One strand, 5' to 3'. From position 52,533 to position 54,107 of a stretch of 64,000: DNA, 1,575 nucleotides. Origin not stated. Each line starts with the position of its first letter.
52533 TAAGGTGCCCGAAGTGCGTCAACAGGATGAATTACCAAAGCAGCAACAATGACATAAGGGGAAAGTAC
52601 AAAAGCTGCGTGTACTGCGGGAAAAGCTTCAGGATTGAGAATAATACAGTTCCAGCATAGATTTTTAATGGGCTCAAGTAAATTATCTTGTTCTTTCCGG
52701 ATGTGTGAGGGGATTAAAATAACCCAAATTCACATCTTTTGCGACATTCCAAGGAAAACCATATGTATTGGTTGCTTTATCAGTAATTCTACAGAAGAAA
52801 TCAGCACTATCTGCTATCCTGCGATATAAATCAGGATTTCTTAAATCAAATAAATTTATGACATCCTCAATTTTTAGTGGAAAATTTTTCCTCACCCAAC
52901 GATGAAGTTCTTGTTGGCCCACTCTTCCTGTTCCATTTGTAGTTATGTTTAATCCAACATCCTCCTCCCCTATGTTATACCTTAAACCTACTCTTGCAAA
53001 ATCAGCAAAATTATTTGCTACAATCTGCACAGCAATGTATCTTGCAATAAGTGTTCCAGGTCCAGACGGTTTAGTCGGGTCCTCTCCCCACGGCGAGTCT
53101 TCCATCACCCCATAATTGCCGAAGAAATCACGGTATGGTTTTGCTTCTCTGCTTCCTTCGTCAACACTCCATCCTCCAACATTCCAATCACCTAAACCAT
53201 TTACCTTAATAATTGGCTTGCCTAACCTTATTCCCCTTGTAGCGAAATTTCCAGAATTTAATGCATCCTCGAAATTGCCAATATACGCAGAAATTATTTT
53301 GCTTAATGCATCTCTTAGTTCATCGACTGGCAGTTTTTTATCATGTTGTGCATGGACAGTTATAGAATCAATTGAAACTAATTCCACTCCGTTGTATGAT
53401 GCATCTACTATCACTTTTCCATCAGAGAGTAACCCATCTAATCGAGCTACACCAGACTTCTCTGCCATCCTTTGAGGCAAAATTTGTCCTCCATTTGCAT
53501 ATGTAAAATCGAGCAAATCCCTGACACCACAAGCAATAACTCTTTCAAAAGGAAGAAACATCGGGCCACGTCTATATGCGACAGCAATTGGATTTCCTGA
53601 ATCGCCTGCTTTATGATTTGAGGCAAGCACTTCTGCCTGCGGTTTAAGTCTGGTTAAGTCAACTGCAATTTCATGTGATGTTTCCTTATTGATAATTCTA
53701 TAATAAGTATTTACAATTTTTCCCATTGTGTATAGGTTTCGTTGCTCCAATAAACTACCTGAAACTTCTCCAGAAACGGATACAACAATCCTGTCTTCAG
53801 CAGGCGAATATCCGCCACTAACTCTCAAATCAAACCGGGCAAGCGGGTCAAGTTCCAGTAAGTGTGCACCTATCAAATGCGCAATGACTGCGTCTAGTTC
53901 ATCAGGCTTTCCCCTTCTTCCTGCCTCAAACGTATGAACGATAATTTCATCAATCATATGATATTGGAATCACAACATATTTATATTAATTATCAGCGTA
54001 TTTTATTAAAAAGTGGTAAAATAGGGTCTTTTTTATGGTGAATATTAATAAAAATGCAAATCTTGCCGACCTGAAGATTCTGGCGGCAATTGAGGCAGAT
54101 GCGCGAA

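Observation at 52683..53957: AT-rich, highly divergent bacterial-type MetK homologue with degenerate active-site motifs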

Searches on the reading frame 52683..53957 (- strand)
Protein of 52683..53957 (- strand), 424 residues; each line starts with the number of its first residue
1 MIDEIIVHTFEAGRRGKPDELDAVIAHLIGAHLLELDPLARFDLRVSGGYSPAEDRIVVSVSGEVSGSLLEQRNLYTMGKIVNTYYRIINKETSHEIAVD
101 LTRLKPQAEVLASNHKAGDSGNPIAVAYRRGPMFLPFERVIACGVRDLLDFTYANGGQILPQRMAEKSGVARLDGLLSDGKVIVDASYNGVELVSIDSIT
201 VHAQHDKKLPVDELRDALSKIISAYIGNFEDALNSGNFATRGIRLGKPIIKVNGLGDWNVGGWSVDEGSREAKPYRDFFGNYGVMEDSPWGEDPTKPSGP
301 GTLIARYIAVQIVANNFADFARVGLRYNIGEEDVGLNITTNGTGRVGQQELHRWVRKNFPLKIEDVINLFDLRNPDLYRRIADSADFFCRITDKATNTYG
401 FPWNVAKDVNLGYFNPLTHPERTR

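Call 3: search_protein_families(library=pfam, proteins=[window:52683-53957:-], max_evalue=1)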
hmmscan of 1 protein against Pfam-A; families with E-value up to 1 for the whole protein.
window:52683-53957:- (424 aa): 2 families
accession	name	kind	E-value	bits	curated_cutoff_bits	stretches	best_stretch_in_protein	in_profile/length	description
PF02773.21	S-AdoMet_synt_C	-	6.9e-15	55.6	25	1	260-387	1-129/138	S-adenosylmethionine synthetase, C-terminal domain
PF02772.21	S-AdoMet_synt_M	-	0.00023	21.7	29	1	162-223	34-96/120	S-adenosylmethionine synthetase, central domain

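Call 4: search_protein_families(library=ncbifam, proteins=[window:52683-53957:-], max_evalue=1)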
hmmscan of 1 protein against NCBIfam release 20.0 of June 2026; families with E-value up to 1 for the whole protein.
window:52683-53957:- (424 aa): 1 family
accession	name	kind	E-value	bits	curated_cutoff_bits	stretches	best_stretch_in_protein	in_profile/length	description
TIGR01034.1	metK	equivalog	3.2e-22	79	309.4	1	160-383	141-353/377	methionine adenosyltransferase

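Call 5: search_solved_structures(query=window:52683-53957:-, max_evalue=1, show_alignments=2)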
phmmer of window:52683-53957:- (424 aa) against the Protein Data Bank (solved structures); distinct sequences matched with E-value up to 1: 45.
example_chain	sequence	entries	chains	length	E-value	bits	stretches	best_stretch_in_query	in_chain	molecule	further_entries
7r3b_A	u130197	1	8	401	4.3e-15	58.7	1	163-385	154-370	S-adenosylmethionine synthase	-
7ll3_A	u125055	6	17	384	4.6e-12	48.8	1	159-383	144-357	S-adenosylmethionine synthase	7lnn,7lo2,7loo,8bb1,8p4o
1fug_A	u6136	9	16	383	4.7e-12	48.7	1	159-383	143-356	S-ADENOSYLMETHIONINE SYNTHETASE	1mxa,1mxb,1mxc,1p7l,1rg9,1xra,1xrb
7low_A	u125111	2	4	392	4.8e-12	48.7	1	159-383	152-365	S-adenosylmethionine synthase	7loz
7r2w_A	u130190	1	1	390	4.8e-12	48.7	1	159-383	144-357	S-adenosylmethionine synthase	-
7ock_B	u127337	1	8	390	4.9e-12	48.7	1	159-383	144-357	S-adenosylmethionine synthase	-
3iml_A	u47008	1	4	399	9.1e-12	47.8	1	161-382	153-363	S-adenosylmethionine synthetase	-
6fcd_A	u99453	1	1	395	8.3e-11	44.6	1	173-386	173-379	S-adenosylmethionine synthase isoform type-2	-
5h9u_C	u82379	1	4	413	1.4e-10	43.9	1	160-375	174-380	S-adenosylmethionine synthase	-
5t8s_A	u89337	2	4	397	1.7e-10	43.6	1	159-382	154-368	S-adenosylmethionine synthase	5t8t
8xam_A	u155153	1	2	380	3.6e-10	42.5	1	173-386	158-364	S-adenosylmethionine synthase isoform type-2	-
6fbo_A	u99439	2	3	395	4e-10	42.4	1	173-386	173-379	S-adenosylmethionine synthase isoform type-2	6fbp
6fcb_A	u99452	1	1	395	4.1e-10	42.3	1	173-386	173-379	S-adenosylmethionine synthase isoform type-2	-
30gd_B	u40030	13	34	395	4.1e-10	42.3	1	173-386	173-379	S-adenosylmethionine synthase isoform type-2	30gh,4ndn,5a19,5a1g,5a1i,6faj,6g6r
5ugh_A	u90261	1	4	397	4.2e-10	42.3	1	173-386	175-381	S-adenosylmethionine synthase isoform type-2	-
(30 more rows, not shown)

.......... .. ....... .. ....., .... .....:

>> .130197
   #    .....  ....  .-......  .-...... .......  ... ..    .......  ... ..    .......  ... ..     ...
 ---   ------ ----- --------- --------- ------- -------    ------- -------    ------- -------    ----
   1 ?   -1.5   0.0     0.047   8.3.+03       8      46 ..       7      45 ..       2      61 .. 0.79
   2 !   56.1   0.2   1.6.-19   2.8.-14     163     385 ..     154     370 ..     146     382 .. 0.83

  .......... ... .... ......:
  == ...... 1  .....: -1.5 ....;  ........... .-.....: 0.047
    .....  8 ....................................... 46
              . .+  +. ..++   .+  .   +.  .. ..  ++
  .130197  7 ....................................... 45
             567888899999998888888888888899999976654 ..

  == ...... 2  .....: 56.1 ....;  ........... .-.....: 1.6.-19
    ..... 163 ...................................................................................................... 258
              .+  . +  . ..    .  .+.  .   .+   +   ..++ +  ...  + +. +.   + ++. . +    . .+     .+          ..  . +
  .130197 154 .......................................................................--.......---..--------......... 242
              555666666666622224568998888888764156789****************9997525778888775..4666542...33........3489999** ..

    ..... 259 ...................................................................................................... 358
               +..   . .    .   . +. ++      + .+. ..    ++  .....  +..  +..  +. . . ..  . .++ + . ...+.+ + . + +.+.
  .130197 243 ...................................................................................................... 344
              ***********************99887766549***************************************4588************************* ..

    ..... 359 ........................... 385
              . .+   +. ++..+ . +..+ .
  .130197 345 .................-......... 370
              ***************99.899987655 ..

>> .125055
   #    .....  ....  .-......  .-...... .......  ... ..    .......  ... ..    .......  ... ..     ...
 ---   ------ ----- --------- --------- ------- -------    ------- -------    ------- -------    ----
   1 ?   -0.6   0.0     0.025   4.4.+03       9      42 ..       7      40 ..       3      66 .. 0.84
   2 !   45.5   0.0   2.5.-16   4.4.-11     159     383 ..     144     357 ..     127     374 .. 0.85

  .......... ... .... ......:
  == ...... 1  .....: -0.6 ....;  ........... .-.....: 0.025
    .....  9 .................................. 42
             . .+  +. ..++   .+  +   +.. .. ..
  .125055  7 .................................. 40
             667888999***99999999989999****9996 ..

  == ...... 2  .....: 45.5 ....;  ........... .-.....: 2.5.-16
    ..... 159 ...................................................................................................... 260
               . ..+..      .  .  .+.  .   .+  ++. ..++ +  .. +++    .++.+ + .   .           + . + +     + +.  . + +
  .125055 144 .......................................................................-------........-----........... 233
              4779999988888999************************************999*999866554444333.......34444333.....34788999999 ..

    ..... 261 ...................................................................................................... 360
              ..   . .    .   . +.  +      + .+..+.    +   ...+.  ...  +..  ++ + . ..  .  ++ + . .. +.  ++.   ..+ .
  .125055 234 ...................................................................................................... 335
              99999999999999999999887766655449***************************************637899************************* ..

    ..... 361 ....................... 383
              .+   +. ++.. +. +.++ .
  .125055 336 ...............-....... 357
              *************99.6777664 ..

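Call 6: find_homologous_proteins(query=window:52683-53957:-, max_evalue=0.001)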
Query window:52683-53957:- (424 aa): 142 proteins with E <= 0.001 among 8000 candidates; the best 120 are listed.
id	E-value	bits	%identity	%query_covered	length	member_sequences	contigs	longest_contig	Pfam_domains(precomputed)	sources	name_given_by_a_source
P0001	6.0e-287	969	100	100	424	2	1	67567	PF02773.22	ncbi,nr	ncbi:methionine adenosyltransferase domain-containing protein [Candidatus Woesearchaeota archaeon]|n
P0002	2.9e-195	667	71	99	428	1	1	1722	PF02773.22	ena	-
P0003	3.1e-153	529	57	98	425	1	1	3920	PF02773.22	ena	-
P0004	1.1e-124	435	52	95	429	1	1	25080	PF02773.22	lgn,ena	-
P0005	5.5e-124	432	52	95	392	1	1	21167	PF02773.22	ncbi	-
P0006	1.4e-122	428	53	95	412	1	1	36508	PF02773.22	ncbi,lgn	-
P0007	2.6e-122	427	51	97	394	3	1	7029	PF02773.22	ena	-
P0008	6.2e-121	422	54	96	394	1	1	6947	PF02773.22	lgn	-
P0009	2.3e-120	421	52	95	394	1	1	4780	PF02773.22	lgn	-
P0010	7.2e-120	419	52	96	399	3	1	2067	PF02773.22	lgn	-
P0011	2.7e-117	410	51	95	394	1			PF02773.22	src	-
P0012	3.6e-117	410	52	97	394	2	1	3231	PF02773.22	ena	-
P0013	6.6e-117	409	48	95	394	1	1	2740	PF02773.22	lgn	-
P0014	8.3e-117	409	53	96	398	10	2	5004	PF02773.22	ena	-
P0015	9.3e-117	409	52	95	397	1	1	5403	PF02773.22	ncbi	-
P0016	9.6e-117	409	50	95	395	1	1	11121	PF02773.22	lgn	-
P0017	4.6e-116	406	50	95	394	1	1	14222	PF02773.22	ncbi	-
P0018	5.3e-116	406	53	90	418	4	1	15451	PF02773.22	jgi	-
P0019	6.3e-116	406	53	96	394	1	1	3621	PF02773.22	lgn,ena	-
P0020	7.2e-116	406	52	95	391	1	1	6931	PF02773.22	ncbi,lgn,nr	ncbi:hypothetical protein D6745_00870 [Candidatus Woesearchaeota archaeon]|nr:MAG: hypothetical prot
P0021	1.1e-115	405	52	96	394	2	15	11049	PF02773.22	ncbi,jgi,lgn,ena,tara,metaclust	tara:strand:- start:1203 stop:2387 length:1185 start_codon:yes stop_codon:yes gene_type:complete|met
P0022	1.2e-115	405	54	91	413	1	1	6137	PF02773.22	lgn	-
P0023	1.8e-115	404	52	96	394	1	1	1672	PF02773.22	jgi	-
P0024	3.0e-115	404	50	95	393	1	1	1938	PF02773.22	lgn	-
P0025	6.3e-115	403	49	95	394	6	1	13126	PF02773.22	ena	-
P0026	1.7e-114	401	53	96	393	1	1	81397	PF02773.22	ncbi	-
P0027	2.4e-114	401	50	96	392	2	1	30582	PF02772.22,PF02773.22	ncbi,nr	ncbi:methionine adenosyltransferase domain-containing protein [archaeon]|nr:methionine adenosyltrans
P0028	6.9e-114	399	51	96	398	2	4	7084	PF02773.22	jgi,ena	-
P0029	8.5e-114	399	49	95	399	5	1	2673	PF02773.22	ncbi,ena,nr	ncbi:MAG TPA: methionine adenosyltransferase domain-containing protein [Candidatus Nanoarchaeia arch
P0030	9.9e-114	399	50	95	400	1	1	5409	PF02773.22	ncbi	-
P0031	3.0e-113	397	53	91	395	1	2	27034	PF02773.22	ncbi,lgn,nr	ncbi:MAG: S-adenosylmethionine synthase [Candidatus Woesearchaeota archaeon]|nr:S-adenosylmethionine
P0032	4.4e-113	396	50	95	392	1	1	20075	PF02773.22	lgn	-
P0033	5.8e-113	396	52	95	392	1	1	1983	PF02773.22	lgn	-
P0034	1.5e-112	395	51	96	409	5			PF02773.22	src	-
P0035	2.0e-112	394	51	96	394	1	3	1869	PF02773.22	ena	-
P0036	2.7e-112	394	51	95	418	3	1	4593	PF02772.22,PF02773.22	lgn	-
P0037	5.6e-112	393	50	95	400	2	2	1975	PF02773.22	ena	-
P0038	7.7e-112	392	50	95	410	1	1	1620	PF02773.22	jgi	jgi:S-adenosylmethionine synthetase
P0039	4.0e-111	390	50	95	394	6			PF02773.22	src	-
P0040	8.8e-111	389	50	91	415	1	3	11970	PF02773.22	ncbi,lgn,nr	ncbi:methionine adenosyltransferase domain-containing protein [Candidatus Woesearchaeota archaeon]|n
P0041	1.6e-110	388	49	96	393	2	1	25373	PF02772.22,PF02773.22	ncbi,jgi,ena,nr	ncbi:hypothetical protein COV11_03160 [Candidatus Woesearchaeota archaeon CG10_big_fil_rev_8_21_14_0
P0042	6.1e-110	386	49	96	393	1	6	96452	PF02773.22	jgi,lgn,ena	jgi:S-adenosylmethionine synthetase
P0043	1.5e-109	385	49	95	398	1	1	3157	PF02773.22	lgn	-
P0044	5.9e-109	383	47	95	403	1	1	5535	PF02772.22,PF02773.22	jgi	-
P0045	8.9e-109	382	50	95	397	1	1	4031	PF02773.22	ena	-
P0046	6.3e-108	380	50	95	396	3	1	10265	PF02772.22,PF02773.22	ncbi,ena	-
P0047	1.1e-107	379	51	95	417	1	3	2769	PF02773.22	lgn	-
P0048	1.8e-107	378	47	96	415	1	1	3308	PF02773.22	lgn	-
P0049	2.0e-107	378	47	95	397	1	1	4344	PF02773.22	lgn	-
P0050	5.5e-107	376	49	92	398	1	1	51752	PF02773.22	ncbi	-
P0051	1.1e-106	375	49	95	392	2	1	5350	PF02773.22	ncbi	-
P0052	2.2e-106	374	49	95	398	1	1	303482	PF02773.22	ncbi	-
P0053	4.9e-106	373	48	95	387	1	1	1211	PF02772.22,PF02773.22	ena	-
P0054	5.7e-106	373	49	95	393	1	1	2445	PF02772.22,PF02773.22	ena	-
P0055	1.1e-105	372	47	96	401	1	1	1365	PF02773.22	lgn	-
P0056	1.5e-105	372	47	95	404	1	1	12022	PF02772.22,PF02773.22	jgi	-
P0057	4.4e-105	370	49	95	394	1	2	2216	PF02773.22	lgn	-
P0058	1.2e-104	369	46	95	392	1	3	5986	PF02773.22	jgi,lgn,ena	-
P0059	3.7e-104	367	46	95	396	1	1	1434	PF02773.22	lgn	-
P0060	7.1e-104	366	47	95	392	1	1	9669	PF02773.22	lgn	-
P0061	7.9e-104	366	48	95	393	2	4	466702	PF02772.22,PF02773.22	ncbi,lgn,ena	ncbi:MAG: methionine adenosyltransferase domain-containing protein [Nanoarchaeota archaeon]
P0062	8.3e-104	366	46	95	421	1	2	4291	PF02772.22,PF02773.22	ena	-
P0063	1.0e-103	366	47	95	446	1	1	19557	PF02772.22,PF02773.22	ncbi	-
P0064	3.3e-103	364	48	99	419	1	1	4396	PF02773.22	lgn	-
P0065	3.7e-103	364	47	95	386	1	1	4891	PF02773.22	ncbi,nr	ncbi:methionine adenosyltransferase domain-containing protein [Candidatus Woesearchaeota archaeon]|n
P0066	4.3e-103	364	49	95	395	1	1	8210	PF02772.22,PF02773.22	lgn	-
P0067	5.0e-103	363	49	90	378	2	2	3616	PF02773.22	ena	-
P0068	5.5e-103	363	47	95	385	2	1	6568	PF02773.22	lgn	-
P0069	7.4e-103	363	45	95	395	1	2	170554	PF02773.22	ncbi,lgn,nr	ncbi:methionine adenosyltransferase domain-containing protein [Candidatus Woesearchaeota archaeon]|n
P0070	1.3e-102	362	48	91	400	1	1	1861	PF02772.22,PF02773.22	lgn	-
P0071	1.5e-102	362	48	95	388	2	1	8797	PF02773.22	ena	-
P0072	2.8e-102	361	48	96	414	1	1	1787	PF02772.22,PF02773.22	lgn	-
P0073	3.8e-102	360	46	96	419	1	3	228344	PF02772.22,PF02773.22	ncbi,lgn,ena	-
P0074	8.9e-102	359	47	95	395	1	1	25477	PF02773.22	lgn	-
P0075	2.0e-101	358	47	95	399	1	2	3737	PF02772.22,PF02773.22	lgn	-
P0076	2.5e-101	358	46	95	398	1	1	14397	PF02773.22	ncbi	-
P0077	1.7e-100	355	45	96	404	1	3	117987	PF02772.22,PF02773.22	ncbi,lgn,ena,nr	ncbi:methionine adenosyltransferase domain-containing protein [Candidatus Woesearchaeota archaeon]|n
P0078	2.8e-100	354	47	95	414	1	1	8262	PF02773.22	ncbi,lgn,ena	-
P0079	4.1e-100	354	47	95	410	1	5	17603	PF02772.22,PF02773.22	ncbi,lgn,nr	ncbi:methionine adenosyltransferase domain-containing protein [Candidatus Woesearchaeota archaeon]|n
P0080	4.2e-100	354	46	96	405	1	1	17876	PF02773.22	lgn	-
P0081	7.6e-100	353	49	86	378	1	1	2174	PF02772.22,PF02773.22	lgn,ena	-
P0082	1.5e-99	352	44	95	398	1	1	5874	PF02773.22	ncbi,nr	ncbi:MAG: methionine adenosyltransferase domain-containing protein [Nanoarchaeota archaeon]|nr:methi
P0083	4.1e-99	350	49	92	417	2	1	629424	PF02773.22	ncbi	ncbi:MAG: methionine adenosyltransferase domain-containing protein [Candidatus Micrarchaeia archaeon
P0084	8.5e-99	349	46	95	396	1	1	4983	PF02773.22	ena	-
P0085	2.0e-98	348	47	95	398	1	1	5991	PF02772.22,PF02773.22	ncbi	-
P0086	3.8e-98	347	45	95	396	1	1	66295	PF02773.22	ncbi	-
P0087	3.9e-98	347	48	95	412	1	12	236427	PF02773.22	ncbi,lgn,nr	ncbi:methionine adenosyltransferase domain-containing protein [Candidatus Woesearchaeota archaeon]|n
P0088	4.4e-98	347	47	95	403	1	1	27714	PF02772.22,PF02773.22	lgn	-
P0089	5.2e-98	347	44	95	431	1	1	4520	PF02772.22,PF02773.22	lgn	-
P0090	9.0e-98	346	48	96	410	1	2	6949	PF02772.22,PF02773.22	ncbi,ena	-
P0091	3.0e-97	344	42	95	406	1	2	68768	PF02772.22,PF02773.22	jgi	jgi:S-adenosylmethionine synthetase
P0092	1.7e-96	342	48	95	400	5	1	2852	PF02773.22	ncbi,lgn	-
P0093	2.2e-96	342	45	95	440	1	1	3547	PF02772.22,PF02773.22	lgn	-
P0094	2.5e-96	341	47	92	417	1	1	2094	PF02772.22,PF02773.22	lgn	-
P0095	2.8e-96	341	47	95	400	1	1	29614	PF02773.22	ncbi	-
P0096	8.5e-96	340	46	95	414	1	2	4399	PF02773.22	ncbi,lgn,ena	-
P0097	2.0e-93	332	41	98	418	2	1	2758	PF02773.22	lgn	-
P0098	5.0e-93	330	44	96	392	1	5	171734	PF02772.22,PF02773.22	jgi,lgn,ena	-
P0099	4.7e-91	324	43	94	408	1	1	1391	PF02773.22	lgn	-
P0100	1.4e-90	322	45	95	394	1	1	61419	PF02772.22,PF02773.22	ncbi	-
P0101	2.6e-90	321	43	95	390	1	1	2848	PF02772.22,PF02773.22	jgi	jgi:S-adenosylmethionine synthetase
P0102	2.6e-90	321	53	75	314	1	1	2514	PF02773.22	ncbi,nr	ncbi:methionine adenosyltransferase domain-containing protein, partial [Candidatus Woesearchaeota ar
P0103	2.2e-89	318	43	95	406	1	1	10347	PF02772.22,PF02773.22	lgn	-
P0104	3.8e-89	318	44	95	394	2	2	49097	PF02772.22,PF02773.22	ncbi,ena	-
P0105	1.2e-88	316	43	96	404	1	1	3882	PF02773.22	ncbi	-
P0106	2.6e-87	312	44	95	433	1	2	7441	PF02773.22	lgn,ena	-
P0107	3.4e-87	311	44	95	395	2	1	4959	PF02773.22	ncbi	-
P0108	5.4e-87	311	41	95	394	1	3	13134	PF02773.22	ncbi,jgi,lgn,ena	ncbi:MAG TPA: methionine adenosyltransferase domain-containing protein [Candidatus Dojkabacteria bac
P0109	1.5e-86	309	43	97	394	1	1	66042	PF02772.22,PF02773.22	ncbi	-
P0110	1.6e-86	309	42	96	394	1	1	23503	PF02772.22,PF02773.22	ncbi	-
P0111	1.9e-86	309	43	95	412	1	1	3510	PF02772.22,PF02773.22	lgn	-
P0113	3.1e-86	308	43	95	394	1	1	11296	PF02772.22,PF02773.22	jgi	-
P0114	4.2e-86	308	43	96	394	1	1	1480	PF02772.22,PF02773.22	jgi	jgi:S-adenosylmethionine synthetase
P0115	4.8e-86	307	43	94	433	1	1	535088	PF02773.22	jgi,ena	jgi:S-adenosylmethionine synthetase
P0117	1.9e-84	302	41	91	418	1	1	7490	PF02773.22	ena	-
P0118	2.1e-84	302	43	91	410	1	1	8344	PF02773.22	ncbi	-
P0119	5.0e-84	301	42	95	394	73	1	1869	PF02772.22,PF02773.22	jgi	-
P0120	5.6e-84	301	44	87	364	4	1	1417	PF02773.22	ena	-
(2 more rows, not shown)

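Call 23: find_encoding_contigs(protein=P0083, flank=10000, max_places=2)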
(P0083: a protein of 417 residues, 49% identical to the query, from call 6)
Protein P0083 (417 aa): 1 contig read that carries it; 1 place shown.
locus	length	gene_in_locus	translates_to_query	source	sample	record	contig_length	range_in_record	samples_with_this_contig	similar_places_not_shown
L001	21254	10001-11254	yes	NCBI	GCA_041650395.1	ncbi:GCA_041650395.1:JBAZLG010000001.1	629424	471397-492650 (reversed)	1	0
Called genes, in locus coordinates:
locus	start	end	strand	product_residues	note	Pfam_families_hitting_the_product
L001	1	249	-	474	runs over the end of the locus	-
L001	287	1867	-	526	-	PF01406:tRNA-synt_1e, PF09334:tRNA-synt_1g, PF09190:DALR_2 (faint)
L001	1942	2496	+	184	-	PF13560:HTH_31 (weak), PF01381:HTH_3, PF00571:CBS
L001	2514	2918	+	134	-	PF18894:PhageMetallopep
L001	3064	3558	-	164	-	-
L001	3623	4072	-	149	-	-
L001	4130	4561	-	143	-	-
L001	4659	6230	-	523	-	-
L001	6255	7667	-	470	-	PF27854:Heavy_Cys_CGP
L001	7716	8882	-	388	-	PF01926:MMR_HSR1, PF08438:YGR210-like_G4, PF02824:TGS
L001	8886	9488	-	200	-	PF23435:DUF7121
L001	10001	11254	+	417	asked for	PF02773:S-AdoMet_synt_C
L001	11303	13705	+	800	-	PF03104:DNA_pol_B_exo1, PF00136:DNA_pol_B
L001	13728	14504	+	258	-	PF05833:NFACT_N (weak), PF05670:NFACT-R_1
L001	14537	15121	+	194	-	PF00753:Lactamase_B, PF19583:ODP (faint)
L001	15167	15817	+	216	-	PF22175:Ogg-HhH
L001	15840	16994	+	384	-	PF01073:3Beta_HSD, PF01370:Epimerase, PF04321:RmlD_sub_bind, PF13460:NAD_binding_10, PF16363:GDP_Man_Dehyd (weak), PF07993:NAD_binding_4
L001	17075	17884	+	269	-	PF01884:PcrB, PF00478:IMPDH (faint), PF00977:His_biosynth (weak), PF01180:DHO_dh (weak), PF05690:ThiG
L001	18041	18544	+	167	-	-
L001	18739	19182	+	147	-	-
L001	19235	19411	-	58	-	PF02796:HTH_7, PF13936:HTH_38 (weak), PF01047:MarR (weak), PF08279:HTH_11 (weak), PF00392:GntR (weak), PF13384:HTH_23 (weak), PF13412:HTH_24 (weak), PF13542:HTH_Tnp_ISL3 (weak)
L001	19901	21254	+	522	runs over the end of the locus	-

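Call 24: find_encoding_contigs(protein=P0061, flank=10000, max_places=2)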
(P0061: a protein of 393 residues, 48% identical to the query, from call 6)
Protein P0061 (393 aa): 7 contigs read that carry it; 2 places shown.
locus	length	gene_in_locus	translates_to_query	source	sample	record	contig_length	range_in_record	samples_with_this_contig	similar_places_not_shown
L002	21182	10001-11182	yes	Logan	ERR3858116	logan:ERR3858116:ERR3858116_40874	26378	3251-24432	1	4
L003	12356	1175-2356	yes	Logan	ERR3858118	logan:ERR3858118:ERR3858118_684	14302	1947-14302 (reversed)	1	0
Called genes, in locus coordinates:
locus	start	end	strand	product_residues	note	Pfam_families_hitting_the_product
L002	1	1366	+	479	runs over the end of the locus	PF00391:PEP-utilizers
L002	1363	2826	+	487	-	PF00391:PEP-utilizers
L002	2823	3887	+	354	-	PF00391:PEP-utilizers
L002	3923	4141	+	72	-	PF18929:DUF5678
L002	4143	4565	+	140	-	PF13650:Asp_protease_2 (weak), PF13975:gag-asp_proteas (weak)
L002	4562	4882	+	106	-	PF00391:PEP-utilizers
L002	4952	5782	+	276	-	-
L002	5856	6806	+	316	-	-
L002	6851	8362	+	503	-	PF00391:PEP-utilizers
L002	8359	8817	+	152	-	PF02643:DUF192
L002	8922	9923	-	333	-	PF13404:HTH_AsnC-type, PF13412:HTH_24, PF01047:MarR (faint), PF01037:AsnC_trans_reg (faint), PF13412:HTH_24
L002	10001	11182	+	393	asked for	PF02772:S-AdoMet_synt_M (faint), PF02773:S-AdoMet_synt_C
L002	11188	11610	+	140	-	-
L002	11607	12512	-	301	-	PF17773:UPF0176_N, PF00581:Rhodanese, PF12368:Rhodanese_C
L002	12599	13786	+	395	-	PF05935:Arylsulfotrans, PF14269:Arylsulfotran_2, PF05935:Arylsulfotrans (weak)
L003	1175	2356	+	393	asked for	PF02772:S-AdoMet_synt_M (faint), PF02773:S-AdoMet_synt_C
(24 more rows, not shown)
